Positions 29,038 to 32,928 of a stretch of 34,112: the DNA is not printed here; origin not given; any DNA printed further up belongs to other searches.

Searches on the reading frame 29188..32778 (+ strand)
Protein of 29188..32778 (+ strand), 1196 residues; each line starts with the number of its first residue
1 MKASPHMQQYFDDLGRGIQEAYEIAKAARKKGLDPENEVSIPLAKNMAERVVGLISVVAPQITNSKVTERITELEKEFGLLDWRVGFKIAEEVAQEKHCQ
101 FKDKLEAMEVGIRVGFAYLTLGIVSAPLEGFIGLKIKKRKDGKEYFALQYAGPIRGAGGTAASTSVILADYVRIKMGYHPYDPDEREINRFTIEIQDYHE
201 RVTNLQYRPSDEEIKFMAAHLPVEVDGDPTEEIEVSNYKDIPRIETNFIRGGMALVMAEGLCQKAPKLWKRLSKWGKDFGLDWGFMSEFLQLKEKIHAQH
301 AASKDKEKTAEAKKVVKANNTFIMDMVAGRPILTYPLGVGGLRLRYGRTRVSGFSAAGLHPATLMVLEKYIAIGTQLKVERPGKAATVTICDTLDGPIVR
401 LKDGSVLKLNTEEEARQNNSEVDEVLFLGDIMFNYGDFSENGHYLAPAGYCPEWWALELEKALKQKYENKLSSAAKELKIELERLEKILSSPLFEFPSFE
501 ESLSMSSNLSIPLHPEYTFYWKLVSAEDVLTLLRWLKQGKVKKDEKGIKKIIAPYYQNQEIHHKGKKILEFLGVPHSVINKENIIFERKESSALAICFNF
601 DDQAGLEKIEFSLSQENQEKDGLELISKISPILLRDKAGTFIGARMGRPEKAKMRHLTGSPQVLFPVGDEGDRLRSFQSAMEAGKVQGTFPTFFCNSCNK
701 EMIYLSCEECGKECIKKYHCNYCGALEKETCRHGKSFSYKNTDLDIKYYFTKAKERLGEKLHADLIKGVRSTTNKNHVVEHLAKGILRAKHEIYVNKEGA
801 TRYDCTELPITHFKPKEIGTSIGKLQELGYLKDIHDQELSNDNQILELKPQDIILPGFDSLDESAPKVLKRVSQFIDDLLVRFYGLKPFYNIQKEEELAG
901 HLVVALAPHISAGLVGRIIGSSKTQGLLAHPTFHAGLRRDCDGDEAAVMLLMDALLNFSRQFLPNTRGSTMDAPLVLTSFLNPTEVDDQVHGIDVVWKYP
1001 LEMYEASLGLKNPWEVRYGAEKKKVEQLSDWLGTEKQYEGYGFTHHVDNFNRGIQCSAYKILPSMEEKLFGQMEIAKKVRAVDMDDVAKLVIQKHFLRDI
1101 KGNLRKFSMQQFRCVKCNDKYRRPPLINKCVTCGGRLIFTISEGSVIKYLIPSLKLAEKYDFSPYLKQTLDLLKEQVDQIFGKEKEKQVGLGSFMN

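Call 47: search_protein_families(library=pfam, proteins=[window:29188-32778:+], max_evalue=0.001)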
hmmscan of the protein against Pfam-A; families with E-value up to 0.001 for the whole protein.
window:29188-32778:+ (1196 aa): 3 families
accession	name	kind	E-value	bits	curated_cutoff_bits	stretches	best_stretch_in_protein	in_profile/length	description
PF24846.1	PolC_DP2_cat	-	2.2e-114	381.9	24.3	1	763-1068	5-299/299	DNA polymerase II large subunit DP2, catalytic domain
PF24844.1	PolC_DP2_central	-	1.4e-112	376.7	24.3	1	311-724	3-367/372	DNA polymerase II large subunit DP2, central domain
PF03833.19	PolC_DP2_N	-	4.2e-87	292.2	24.3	1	9-290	1-269/271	DNA polymerase II large subunit DP2, N-terminal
